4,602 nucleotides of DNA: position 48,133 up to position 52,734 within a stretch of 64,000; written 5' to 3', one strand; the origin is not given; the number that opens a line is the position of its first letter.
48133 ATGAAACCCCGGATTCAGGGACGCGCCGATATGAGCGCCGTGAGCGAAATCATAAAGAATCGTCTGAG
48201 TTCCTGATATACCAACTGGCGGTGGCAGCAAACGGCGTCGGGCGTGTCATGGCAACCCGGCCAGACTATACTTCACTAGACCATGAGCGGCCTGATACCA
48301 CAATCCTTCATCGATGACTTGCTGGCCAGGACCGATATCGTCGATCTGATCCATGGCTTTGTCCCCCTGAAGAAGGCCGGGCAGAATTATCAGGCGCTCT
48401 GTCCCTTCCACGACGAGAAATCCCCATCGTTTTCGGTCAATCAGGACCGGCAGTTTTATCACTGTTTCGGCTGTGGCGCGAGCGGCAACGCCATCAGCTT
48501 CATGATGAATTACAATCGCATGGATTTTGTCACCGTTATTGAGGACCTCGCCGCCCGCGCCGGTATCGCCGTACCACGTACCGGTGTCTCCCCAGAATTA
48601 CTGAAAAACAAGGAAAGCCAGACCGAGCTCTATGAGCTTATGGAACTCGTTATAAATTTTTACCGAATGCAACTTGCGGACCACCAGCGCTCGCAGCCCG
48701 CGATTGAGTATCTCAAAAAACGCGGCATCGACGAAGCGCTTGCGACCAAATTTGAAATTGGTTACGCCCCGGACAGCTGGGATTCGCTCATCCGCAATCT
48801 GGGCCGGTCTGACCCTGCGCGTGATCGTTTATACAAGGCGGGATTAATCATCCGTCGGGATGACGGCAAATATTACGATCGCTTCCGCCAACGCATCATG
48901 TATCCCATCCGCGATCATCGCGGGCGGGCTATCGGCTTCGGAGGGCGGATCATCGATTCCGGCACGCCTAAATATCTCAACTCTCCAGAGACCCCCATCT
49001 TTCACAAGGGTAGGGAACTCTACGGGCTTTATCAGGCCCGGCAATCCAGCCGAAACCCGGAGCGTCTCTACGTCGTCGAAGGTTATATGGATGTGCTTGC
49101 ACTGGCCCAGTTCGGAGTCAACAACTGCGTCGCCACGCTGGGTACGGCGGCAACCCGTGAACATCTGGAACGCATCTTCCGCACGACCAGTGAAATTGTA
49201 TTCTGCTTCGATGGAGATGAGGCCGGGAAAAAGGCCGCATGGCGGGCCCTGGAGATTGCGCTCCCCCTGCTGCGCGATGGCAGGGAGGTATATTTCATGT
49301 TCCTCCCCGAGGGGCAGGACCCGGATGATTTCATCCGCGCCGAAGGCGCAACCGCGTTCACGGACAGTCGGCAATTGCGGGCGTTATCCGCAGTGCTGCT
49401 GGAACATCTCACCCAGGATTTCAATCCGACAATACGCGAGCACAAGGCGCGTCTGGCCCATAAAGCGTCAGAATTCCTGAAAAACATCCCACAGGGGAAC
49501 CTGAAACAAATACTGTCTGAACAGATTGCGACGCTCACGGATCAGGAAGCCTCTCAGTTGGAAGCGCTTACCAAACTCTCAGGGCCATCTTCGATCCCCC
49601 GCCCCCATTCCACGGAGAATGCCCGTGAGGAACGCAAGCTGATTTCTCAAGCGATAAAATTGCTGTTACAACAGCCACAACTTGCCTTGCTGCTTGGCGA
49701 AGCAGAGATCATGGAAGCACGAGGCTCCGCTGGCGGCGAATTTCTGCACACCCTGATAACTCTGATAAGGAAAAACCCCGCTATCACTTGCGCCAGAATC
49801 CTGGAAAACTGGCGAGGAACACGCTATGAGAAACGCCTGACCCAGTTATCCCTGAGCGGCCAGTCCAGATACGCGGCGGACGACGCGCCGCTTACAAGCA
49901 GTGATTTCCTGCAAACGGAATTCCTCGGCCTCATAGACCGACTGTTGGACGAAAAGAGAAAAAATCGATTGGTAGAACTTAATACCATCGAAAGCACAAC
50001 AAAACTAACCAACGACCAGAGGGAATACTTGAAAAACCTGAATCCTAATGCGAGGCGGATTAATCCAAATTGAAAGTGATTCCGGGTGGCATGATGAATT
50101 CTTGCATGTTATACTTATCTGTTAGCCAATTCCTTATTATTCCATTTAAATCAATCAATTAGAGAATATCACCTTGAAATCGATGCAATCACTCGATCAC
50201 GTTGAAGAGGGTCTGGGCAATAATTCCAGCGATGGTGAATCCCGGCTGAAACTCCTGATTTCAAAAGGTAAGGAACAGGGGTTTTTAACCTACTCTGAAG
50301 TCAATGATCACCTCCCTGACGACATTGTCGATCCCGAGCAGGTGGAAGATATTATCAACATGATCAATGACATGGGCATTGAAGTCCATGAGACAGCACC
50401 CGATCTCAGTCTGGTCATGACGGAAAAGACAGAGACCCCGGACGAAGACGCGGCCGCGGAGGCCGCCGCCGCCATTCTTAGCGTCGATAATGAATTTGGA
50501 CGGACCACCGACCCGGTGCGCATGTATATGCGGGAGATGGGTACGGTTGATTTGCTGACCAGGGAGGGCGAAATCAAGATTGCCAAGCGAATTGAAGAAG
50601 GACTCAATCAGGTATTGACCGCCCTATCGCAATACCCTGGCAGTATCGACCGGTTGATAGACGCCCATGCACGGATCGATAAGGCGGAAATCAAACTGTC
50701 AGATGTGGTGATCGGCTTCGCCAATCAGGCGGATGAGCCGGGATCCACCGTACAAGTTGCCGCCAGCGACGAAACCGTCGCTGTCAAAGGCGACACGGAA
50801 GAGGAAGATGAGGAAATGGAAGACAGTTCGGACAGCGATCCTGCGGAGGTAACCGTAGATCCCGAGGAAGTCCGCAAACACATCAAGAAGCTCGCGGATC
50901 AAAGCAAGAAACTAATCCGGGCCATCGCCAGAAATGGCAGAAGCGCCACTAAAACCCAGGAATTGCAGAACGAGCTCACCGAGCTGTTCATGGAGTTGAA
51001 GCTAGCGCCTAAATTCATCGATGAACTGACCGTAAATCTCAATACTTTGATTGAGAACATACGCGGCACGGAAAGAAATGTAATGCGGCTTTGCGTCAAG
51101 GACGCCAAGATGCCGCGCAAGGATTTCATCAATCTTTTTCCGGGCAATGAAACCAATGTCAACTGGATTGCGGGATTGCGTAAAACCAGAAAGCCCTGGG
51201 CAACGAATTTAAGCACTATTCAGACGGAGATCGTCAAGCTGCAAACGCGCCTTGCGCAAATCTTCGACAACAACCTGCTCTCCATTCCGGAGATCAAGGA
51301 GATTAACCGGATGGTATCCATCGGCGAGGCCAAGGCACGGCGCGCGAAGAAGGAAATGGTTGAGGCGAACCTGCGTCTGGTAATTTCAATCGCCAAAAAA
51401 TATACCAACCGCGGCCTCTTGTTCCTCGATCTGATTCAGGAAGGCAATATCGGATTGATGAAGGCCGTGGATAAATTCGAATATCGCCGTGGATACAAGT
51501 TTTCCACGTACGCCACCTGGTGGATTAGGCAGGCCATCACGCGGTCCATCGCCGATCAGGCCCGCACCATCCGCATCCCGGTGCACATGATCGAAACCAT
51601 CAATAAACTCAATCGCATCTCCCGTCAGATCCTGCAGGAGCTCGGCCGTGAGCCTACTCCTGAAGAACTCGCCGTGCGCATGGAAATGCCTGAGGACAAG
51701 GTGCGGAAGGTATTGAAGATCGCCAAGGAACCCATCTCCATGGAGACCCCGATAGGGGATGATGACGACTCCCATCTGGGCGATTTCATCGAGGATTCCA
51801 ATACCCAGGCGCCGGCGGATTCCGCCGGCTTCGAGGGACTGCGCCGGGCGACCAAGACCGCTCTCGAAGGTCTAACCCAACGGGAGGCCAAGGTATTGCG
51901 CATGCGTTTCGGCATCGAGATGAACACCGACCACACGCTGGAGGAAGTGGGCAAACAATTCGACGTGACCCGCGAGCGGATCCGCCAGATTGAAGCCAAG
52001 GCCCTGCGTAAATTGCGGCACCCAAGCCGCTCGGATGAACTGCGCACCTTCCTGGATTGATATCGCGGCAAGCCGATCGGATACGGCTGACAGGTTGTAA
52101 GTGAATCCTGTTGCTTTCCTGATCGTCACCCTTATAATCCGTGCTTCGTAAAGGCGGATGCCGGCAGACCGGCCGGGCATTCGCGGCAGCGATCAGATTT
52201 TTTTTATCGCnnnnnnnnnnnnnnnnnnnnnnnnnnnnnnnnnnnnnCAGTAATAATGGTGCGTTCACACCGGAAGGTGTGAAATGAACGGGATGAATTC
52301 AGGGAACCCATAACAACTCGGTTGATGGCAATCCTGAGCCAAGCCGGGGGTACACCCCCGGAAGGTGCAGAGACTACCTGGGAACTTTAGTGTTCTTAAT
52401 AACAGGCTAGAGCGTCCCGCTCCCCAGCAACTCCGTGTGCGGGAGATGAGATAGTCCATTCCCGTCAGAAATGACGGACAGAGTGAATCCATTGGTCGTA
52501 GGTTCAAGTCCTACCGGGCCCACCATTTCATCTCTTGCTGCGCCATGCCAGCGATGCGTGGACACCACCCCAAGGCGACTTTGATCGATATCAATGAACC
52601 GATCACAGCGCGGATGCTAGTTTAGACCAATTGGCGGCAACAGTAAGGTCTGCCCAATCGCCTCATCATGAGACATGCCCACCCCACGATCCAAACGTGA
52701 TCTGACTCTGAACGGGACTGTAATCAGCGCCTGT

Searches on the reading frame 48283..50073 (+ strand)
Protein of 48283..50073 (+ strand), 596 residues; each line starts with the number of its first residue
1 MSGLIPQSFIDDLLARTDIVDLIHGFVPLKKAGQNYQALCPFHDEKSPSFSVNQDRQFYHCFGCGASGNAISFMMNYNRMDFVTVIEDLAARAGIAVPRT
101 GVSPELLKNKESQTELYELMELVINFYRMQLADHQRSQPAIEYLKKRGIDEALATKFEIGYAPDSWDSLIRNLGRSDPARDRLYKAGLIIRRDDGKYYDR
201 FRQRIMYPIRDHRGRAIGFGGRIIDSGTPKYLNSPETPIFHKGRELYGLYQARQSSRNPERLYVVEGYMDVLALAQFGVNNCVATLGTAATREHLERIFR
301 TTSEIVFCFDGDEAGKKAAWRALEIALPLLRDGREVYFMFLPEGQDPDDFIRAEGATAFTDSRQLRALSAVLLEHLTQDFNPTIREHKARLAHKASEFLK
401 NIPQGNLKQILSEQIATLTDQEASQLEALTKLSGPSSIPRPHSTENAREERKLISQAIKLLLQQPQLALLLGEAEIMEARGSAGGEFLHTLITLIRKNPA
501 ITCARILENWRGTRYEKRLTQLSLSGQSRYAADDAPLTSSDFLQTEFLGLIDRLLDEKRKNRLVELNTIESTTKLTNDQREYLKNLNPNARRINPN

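Call 6: search_protein_families(library=ncbifam, proteins=[window:48283-50073:+])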
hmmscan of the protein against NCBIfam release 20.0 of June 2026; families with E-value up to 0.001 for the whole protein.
window:48283-50073:+ (596 aa): 4 families
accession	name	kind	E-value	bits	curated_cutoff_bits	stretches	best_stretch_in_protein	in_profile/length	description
TIGR01391.1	dnaG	equivalog_domain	1.1e-141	472.5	283.6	1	5-417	2-412/414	DNA primase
NF006382.0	PRK08624.1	equivalog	1.3e-07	30.8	440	1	197-307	176-295/373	hypothetical protein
TIGR00646.1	MG010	hypoth_equivalog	2.1e-06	27.4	260.65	1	206-320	61-172/218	DNA primase-like protein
NF003108.1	PRK04031.1-1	equivalog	3.9e-05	23.1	300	1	260-316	164-218/419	DNA primase DnaG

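Call 41: list_cluster_members(proteins=[window:48283-50070:+, window:52675-54798:+, window:10482-12137:+, window:14085-15362:+, window:15600-16853:+, window:17171-18577:+, window:58654-60366:+, window:36901-38304:-, window:38359-39519:-, window:24171-25319:-])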
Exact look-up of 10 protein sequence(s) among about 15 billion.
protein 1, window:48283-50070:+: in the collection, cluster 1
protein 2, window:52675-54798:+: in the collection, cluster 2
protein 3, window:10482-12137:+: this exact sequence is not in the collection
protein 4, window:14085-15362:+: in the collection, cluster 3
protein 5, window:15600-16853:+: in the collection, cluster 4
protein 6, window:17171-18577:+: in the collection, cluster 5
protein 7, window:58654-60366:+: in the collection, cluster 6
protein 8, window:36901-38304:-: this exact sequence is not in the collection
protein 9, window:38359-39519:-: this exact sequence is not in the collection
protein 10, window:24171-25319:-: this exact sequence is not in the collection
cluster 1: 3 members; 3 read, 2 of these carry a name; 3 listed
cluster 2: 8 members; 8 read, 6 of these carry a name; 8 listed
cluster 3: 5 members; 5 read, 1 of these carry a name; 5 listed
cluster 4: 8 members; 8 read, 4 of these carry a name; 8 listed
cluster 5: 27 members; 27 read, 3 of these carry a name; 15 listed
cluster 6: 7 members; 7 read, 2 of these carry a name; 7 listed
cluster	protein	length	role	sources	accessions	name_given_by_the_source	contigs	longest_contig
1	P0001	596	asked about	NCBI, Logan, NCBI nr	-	-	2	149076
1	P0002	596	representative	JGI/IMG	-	DNA primase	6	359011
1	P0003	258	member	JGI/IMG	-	DNA primase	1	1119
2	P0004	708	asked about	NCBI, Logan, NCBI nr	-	-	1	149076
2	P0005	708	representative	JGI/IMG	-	anaerobic selenocysteine-containing dehydrogenase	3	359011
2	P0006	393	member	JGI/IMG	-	anaerobic selenocysteine-containing dehydrogenase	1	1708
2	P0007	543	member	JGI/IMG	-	anaerobic selenocysteine-containing dehydrogenase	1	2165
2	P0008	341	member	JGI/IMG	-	anaerobic selenocysteine-containing dehydrogenase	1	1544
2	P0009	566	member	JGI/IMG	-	anaerobic selenocysteine-containing dehydrogenase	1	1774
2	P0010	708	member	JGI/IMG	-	anaerobic selenocysteine-containing dehydrogenase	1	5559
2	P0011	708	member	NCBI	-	-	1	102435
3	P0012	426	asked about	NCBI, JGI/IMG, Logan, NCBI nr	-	-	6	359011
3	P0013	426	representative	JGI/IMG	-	ATP-dependent RNA helicase RhlB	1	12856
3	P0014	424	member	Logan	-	-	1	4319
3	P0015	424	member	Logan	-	-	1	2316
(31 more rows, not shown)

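Call 42: find_encoding_contigs(protein=window:48283-50073:+, flank=5000, max_places=6)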
Protein window:48283-50073:+ (596 aa): 2 contigs read that carry it; 2 places shown.
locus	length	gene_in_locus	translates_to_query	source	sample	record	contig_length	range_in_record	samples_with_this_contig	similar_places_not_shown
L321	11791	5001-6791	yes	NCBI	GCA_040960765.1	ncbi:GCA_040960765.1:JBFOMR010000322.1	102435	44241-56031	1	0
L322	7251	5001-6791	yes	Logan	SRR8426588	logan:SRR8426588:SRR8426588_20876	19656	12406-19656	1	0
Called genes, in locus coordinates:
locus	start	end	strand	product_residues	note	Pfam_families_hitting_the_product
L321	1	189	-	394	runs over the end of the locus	PF02636:Methyltransf_28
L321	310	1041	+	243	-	PF00106:adh_short, PF08659:KR (weak), PF23441:SDR, PF13561:adh_short_C2, PF08643:DUF1776 (weak)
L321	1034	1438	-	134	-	-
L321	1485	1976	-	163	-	PF01288:HPPK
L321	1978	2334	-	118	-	PF02152:FolB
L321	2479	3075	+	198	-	PF02660:G3P_acyltransf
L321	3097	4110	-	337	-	PF00814:TsaD, PF22521:HypF_C_2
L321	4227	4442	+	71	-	PF01165:Ribosomal_S21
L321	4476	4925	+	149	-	PF09424:YqeY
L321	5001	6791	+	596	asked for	PF01807:Zn_ribbon_DnaG, PF08275:DNAG_N, PF01751:Toprim, PF13362:Toprim_3, PF13662:Toprim_4, PF13155:Toprim_2, PF08278:DnaG_DnaB_bind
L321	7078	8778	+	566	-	PF00140:Sigma70_r1_2, PF04546:Sigma70_ner, PF04542:Sigma70_r2, PF04539:Sigma70_r3, PF04545:Sigma70_r4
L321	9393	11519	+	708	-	PF04879:Molybdop_Fe4S4, PF00384:Molybdopterin, PF01568:Molydop_binding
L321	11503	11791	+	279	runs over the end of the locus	PF01261:AP_endonuc_2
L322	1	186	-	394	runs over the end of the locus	PF02636:Methyltransf_28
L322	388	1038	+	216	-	PF00106:adh_short, PF08643:DUF1776 (weak), PF13561:adh_short_C2, PF23441:SDR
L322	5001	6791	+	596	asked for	PF01807:Zn_ribbon_DnaG, PF08275:DNAG_N, PF01751:Toprim, PF13362:Toprim_3, PF13662:Toprim_4, PF13155:Toprim_2, PF08278:DnaG_DnaB_bind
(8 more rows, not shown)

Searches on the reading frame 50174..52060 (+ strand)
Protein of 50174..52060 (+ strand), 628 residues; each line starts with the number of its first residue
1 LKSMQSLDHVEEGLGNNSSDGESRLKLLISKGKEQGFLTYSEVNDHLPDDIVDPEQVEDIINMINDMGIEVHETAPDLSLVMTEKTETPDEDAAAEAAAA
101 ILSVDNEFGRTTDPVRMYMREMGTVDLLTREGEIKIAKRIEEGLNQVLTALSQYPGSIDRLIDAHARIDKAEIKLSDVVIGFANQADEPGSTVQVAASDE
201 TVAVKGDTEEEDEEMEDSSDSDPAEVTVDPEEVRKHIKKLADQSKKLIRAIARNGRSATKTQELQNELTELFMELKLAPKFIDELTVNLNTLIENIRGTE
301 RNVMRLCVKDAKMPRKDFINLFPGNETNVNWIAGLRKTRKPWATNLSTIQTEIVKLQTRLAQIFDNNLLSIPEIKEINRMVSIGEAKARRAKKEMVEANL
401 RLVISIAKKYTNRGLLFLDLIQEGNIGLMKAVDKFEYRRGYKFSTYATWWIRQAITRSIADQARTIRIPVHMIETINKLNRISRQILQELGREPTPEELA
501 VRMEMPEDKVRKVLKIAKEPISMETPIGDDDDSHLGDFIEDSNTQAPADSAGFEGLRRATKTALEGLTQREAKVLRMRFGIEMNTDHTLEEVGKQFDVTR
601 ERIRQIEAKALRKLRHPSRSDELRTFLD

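Call 6: search_protein_families(library=ncbifam, proteins=[window:50174-52060:+])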
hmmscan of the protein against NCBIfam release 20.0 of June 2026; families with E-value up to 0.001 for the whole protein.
window:50174-52060:+ (628 aa): 46 families (the best 25 are shown)
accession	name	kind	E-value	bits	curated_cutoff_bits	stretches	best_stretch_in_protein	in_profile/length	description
NF004208.0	PRK05658.1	equivalog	2.5e-260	865.9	555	1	14-628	16-630/631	RNA polymerase sigma factor RpoD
NF006666.0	PRK09210.1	equivalog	2.9e-150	500.7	572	2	360-628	105-370/370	RNA polymerase sigma factor RpoD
NF041931.2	MzaA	equivalog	4.9e-134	448.8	800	1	19-628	233-715/726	MZA anti-phage system associated sigma-70 family RNA polymerase sigma factor MzaA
NF004562.0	PRK05901.1-4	equivalog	2.4e-131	439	779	2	372-628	298-554/571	RNA polymerase sigma factor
NF004561.0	PRK05901.1-3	equivalog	2.6e-130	436.1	582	2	383-628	292-537/537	RNA polymerase sigma factor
TIGR02393.1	RpoD_Cterm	equivalog_domain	1.7e-118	394.4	354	1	391-627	1-237/238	RNA polymerase sigma factor RpoD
NF004560.0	PRK05901.1-1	equivalog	2.7e-116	389.7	711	2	387-628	275-516/516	RNA polymerase sigma factor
NF005643.0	PRK07406.1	equivalog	2.4e-108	362.7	500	2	386-627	156-396/397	RNA polymerase sigma factor RpoD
NF005920.0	PRK07921.1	subfamily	1.2e-102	343.3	464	2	381-626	81-326/328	RNA polymerase sigma factor SigB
TIGR02997.1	Sig70-cyanoRpoD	subfamily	1.4e-101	339.7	384.5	2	361-615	70-298/298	RNA polymerase sigma factor, RpoD/SigA family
NF005785.0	PRK07598.1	equivalog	1.5e-94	317.2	554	2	333-627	124-411/415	RNA polymerase sigma factor SigC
NF004565.0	PRK05901.2-3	equivalog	9.4e-93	311.7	484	1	238-627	104-499/501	RNA polymerase sigma factor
NF004564.0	PRK05901.2-2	equivalog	2.4e-88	297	617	1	369-627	226-493/500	RNA polymerase sigma factor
TIGR02394.1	rpoS_proteo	equivalog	6.6e-88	294.9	378.7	1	350-620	9-276/285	RNA polymerase sigma factor RpoS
NF004566.0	PRK05901.2-4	equivalog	2.3e-87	294.1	531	1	365-627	166-443/448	RNA polymerase sigma factor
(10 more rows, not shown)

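Call 8: find_related_loci(query=window:50174-52060:+, collection=genome_contigs, flank=3000)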
Query window:50174-52060:+ (628 aa) in genome_contigs; peptide patterns used: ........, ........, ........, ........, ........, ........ (x = any residue, [..] = any of these).
600 stretches matched a pattern (row limit reached: there are more); 600 encode a relative of the query (tblastn E <= 1e-3); the best 80 are kept; 80 distinct loci.
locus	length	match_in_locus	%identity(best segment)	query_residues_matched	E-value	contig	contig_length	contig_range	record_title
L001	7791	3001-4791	71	20-628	0e+0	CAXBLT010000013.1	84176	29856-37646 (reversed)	MAG TPA_asm: uncultured Gammaproteobacteria bacterium isolate ERR2762121_binner13_Refined_69 genome assembly, contig: ER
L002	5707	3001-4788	65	18-628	0e+0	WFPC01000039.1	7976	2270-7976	MAG: Gammaproteobacteria bacterium isolate S012_40 k151_288480, whole genome shotgun sequence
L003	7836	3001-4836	66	14-628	0e+0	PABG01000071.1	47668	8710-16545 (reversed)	MAG: Gammaproteobacteria bacterium isolate NAT125 MHASMcontig_919929, whole genome shotgun sequence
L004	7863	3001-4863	64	11-628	0e+0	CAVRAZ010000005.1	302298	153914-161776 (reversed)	MAG: uncultured Gammaproteobacteria bacterium isolate MFD04944.bin.2.29 genome assembly, contig: contig_18029, whole gen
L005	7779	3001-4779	65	18-627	0e+0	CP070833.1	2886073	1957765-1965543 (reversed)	MAG: Gammaproteobacteria bacterium isolate bin107 chromosome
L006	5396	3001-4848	66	18-628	0e+0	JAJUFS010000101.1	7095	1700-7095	MAG: Gammaproteobacteria bacterium isolate bin17 k141_524305_length_7095_cov_42.0332, whole genome shotgun sequence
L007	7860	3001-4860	63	2-627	0e+0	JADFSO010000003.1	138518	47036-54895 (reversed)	MAG: Proteobacteria bacterium isolate B92T3L11 B92T3L11_NODE27, whole genome shotgun sequence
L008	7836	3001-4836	65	20-628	0e+0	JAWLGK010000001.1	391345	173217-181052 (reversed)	MAG: Gammaproteobacteria bacterium isolate 30dZY2.bin.105 NODE_45_length_391345_cov_31.585514, whole genome shotgun sequ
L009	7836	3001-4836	66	22-628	0e+0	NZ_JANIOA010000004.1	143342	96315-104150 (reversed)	Sedimenticola hydrogenitrophicus strain SB48 4, whole genome shotgun sequence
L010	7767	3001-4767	64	23-627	0e+0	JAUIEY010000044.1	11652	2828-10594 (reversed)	MAG: Gammaproteobacteria bacterium isolate 8_bin.55 NODE_5137_length_11652_cov_1.002430, whole genome shotgun sequence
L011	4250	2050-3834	65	28-628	0e+0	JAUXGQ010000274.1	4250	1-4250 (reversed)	MAG: Gammaproteobacteria bacterium isolate CSMAG_2933 CSMAG_2933_k117_6640038_length_4250_cov_20.0000, whole genome shot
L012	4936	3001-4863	64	18-628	0e+0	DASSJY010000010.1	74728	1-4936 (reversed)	MAG TPA_asm: Gammaproteobacteria bacterium isolate SMAG_U1127 k141_782664, whole genome shotgun sequence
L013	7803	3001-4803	63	18-628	0e+0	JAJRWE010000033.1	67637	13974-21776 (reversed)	MAG: Gammaproteobacteria bacterium isolate Dive96_bin2.149 k141_461534, whole genome shotgun sequence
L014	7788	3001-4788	64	28-628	0e+0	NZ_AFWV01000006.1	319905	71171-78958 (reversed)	Thiocapsa marina 5811 ctg467, whole genome shotgun sequence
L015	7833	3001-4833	63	20-628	0e+0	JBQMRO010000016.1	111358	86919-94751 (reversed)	MAG: Arsenophonus sp. NC-CH8-MAG3 contig016, whole genome shotgun sequence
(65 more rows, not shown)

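Call 39: find_encoding_contigs(protein=window:50183-52060:+, flank=3000, max_places=4)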
Protein window:50183-52060:+ (625 aa): no gene with exactly this product is on record in the collection.

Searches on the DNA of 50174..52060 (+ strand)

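Call 11: search_rna_families(sources=[L003, L004, L005, L010, L012, L019, L020, L026, L027, L030, L031, L033, L041, L043, L044, L045, L052, L054, L058, L034], threshold=gathering)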
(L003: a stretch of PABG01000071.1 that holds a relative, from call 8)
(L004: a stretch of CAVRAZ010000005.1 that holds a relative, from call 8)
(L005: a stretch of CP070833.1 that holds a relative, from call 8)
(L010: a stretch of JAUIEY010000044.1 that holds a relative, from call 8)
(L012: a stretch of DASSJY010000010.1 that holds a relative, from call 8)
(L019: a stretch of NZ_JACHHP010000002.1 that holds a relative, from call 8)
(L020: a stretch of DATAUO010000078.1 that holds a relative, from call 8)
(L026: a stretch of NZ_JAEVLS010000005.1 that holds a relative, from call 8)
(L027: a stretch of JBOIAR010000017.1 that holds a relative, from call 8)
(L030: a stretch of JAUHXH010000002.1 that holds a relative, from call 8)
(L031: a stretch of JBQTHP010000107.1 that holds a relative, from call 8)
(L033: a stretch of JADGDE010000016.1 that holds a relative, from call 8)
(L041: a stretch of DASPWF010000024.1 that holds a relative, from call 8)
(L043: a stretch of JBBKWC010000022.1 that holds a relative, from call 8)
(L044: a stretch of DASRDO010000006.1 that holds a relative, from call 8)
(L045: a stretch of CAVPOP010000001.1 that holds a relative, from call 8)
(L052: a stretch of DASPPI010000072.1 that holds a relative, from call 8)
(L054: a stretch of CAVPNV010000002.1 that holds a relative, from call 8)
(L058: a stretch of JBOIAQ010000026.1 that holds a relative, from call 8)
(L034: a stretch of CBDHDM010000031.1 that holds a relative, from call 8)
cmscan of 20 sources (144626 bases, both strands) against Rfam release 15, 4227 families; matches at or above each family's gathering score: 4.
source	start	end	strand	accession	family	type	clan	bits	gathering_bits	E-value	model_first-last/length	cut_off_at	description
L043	4965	5203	+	RF00028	Intron_gpI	Intron;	-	77.6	50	1.2e-17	1-253/253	no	Group I catalytic intron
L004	5031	5302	+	RF00028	Intron_gpI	Intron;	-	72.5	50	4.1e-16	1-253/253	no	Group I catalytic intron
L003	5427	5665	+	RF00028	Intron_gpI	Intron;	-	56.7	50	2.3e-11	1-253/253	no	Group I catalytic intron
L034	7637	7760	-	RF00114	S15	Cis-reg; leader;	CL00121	47.1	39.5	2.4e-07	1-117/117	no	Ribosomal S15 leader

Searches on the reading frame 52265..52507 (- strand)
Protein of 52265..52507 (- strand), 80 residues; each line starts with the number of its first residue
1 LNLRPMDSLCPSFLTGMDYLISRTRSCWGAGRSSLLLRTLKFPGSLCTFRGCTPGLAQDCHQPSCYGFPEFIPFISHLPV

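Call 47: search_protein_families(library=pfam, proteins=[window:52265-52507:-], max_evalue=1)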
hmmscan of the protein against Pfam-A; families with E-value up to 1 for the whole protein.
window:52265-52507:- (80 aa): 0 families

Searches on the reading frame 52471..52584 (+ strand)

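Call 47: search_protein_families(library=pfam, proteins=[window:52471-52584:+], max_evalue=1)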
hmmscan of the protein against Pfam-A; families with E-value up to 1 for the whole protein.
window:52471-52584:+ (37 aa): 1 family
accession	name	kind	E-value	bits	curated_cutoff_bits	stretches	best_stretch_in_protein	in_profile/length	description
PF15368.11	BioT2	-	0.15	12.4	27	1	2-27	45-70/170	Spermatogenesis family BioT2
